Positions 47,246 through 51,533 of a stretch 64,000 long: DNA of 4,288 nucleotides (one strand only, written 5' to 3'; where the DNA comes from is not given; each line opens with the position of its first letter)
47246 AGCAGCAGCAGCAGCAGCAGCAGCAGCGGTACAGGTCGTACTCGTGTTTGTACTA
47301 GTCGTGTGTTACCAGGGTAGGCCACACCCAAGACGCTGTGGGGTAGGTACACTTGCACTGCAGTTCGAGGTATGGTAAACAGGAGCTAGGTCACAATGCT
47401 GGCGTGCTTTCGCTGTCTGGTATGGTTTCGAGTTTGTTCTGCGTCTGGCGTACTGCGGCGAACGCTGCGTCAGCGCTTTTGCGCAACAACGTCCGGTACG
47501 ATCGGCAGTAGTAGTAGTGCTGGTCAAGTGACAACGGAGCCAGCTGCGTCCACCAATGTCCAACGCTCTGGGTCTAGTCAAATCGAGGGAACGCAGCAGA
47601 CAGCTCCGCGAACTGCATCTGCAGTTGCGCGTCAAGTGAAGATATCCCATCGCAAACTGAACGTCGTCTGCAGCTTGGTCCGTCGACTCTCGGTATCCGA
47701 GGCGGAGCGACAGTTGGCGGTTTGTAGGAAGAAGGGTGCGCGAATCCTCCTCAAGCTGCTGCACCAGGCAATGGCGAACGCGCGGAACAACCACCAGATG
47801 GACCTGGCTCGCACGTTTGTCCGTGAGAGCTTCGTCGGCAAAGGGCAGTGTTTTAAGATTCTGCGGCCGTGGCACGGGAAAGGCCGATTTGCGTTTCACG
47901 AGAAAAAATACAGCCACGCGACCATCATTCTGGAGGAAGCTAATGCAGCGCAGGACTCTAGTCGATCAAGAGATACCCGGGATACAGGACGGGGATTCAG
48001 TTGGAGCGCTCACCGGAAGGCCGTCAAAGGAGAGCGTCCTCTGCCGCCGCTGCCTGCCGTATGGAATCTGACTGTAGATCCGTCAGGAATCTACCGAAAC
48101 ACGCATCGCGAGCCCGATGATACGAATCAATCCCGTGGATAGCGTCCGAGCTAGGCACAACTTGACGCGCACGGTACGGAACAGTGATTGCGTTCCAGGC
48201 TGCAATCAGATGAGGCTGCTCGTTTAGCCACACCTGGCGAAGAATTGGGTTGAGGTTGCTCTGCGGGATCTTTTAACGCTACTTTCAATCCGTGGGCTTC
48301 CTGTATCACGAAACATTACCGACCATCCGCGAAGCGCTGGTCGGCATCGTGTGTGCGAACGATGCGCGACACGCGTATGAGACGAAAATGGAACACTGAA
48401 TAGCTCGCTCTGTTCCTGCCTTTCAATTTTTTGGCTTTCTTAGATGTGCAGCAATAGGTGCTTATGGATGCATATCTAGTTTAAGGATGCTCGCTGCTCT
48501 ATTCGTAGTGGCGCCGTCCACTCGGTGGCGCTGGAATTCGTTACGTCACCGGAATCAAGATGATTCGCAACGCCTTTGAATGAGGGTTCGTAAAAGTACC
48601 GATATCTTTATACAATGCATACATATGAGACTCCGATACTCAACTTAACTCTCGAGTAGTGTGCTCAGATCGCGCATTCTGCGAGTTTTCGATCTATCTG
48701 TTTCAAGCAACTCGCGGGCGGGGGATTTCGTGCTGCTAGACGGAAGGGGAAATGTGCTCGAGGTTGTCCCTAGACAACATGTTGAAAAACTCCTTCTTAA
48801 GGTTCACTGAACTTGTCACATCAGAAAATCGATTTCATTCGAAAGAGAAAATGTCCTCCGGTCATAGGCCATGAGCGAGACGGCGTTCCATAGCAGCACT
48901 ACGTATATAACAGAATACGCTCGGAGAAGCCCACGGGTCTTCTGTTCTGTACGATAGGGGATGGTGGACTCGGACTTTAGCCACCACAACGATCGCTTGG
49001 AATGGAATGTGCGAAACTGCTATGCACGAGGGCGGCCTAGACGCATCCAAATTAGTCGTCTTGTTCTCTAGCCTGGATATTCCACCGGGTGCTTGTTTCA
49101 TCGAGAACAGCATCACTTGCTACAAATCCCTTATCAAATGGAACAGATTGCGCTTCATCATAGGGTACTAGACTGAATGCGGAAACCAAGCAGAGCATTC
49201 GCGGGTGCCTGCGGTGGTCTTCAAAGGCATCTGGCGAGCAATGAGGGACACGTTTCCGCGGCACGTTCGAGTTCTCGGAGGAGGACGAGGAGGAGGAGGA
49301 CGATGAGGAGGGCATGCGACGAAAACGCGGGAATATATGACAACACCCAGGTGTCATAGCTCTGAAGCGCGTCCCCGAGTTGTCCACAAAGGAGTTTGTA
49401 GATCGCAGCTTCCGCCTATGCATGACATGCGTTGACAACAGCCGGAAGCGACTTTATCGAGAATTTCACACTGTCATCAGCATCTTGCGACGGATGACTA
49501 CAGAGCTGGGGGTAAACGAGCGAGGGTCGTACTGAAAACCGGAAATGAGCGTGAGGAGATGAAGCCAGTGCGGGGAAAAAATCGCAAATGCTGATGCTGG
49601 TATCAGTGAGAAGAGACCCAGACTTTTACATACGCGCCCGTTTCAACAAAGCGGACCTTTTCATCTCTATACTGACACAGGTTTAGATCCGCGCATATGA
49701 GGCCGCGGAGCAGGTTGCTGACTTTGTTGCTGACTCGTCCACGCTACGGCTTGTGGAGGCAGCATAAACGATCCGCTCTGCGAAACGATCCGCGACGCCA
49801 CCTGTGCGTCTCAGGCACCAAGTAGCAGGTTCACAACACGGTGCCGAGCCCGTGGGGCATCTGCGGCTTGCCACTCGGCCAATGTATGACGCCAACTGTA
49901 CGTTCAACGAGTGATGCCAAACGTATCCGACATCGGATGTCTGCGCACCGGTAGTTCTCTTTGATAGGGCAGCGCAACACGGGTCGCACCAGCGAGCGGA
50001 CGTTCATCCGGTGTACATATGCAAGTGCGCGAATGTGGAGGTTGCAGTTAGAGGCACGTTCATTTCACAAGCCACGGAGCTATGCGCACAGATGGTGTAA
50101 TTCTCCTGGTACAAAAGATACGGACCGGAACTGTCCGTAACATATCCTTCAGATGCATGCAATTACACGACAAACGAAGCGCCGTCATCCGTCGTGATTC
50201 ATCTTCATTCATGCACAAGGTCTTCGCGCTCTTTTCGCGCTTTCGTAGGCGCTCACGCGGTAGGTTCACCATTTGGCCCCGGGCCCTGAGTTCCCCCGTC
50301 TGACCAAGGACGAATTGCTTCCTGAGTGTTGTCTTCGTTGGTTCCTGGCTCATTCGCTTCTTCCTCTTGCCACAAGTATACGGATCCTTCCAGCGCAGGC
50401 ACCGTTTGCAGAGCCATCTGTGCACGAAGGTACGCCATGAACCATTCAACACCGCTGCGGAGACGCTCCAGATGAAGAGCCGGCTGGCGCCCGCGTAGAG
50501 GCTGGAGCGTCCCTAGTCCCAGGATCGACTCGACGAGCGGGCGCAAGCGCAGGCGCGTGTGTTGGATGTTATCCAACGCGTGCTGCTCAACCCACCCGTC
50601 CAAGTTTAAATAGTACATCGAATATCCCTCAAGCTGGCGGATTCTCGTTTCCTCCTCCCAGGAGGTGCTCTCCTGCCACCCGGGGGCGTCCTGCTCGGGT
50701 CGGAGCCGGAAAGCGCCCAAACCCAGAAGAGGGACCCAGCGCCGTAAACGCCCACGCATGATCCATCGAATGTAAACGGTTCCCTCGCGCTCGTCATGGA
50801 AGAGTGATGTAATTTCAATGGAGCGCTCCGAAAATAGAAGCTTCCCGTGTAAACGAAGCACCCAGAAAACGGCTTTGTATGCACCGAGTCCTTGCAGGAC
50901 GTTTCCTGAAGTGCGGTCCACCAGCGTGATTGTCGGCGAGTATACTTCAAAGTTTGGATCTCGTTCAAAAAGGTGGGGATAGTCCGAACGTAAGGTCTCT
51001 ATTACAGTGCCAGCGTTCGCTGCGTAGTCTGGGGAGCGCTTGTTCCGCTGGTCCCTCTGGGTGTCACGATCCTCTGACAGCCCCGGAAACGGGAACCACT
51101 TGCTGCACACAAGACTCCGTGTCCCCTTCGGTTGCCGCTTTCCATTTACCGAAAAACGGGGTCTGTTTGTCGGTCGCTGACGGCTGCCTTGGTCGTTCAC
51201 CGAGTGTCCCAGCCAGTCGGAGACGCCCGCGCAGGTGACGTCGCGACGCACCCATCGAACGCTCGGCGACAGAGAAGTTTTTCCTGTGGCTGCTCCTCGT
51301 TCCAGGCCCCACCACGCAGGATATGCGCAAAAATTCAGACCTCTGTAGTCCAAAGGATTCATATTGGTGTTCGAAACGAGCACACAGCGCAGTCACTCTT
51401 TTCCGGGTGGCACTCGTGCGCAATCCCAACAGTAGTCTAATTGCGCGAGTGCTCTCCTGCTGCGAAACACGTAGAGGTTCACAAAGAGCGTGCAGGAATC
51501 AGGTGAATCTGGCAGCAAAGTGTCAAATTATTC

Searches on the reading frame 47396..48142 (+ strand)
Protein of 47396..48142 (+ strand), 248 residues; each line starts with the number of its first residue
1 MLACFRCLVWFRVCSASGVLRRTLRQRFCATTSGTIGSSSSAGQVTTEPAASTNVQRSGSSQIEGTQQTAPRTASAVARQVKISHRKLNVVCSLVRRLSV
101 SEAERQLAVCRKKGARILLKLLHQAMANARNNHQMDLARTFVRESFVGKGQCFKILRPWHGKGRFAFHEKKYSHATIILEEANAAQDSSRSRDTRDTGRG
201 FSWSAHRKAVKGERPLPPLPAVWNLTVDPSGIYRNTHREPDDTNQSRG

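Call 20: search_protein_families(library=pfam, proteins=[window:47396-48142:+], max_evalue=0.01)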
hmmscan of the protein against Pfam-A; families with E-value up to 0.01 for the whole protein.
window:47396-48142:+ (248 aa): 1 family
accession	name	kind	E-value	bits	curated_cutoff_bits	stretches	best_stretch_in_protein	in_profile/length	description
PF00237.24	Ribosomal_L22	-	6.4e-25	87.8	28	1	76-180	1-104/104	Ribosomal protein L22p/L17e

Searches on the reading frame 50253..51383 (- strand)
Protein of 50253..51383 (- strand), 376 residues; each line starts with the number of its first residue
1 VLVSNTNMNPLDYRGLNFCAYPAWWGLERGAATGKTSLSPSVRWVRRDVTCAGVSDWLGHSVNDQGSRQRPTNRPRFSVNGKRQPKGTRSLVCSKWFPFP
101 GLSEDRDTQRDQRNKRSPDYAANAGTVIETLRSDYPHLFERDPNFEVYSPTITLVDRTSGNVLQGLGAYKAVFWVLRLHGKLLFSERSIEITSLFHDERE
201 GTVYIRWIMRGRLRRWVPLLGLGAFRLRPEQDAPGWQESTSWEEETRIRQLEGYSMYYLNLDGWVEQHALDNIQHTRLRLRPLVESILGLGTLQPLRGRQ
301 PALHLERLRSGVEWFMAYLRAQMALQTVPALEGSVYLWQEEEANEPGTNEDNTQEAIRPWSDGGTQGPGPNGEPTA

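Call 60: search_protein_families(library=pfam, proteins=[window:50253-51383:-], max_evalue=0.001)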
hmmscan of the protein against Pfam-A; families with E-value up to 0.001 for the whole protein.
window:50253-51383:- (376 aa): 1 family
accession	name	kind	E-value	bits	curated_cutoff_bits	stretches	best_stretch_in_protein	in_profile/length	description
PF10184.16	DUF2358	-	2.9e-17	63.4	24.3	1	126-268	2-113/113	Uncharacterized conserved protein (DUF2358)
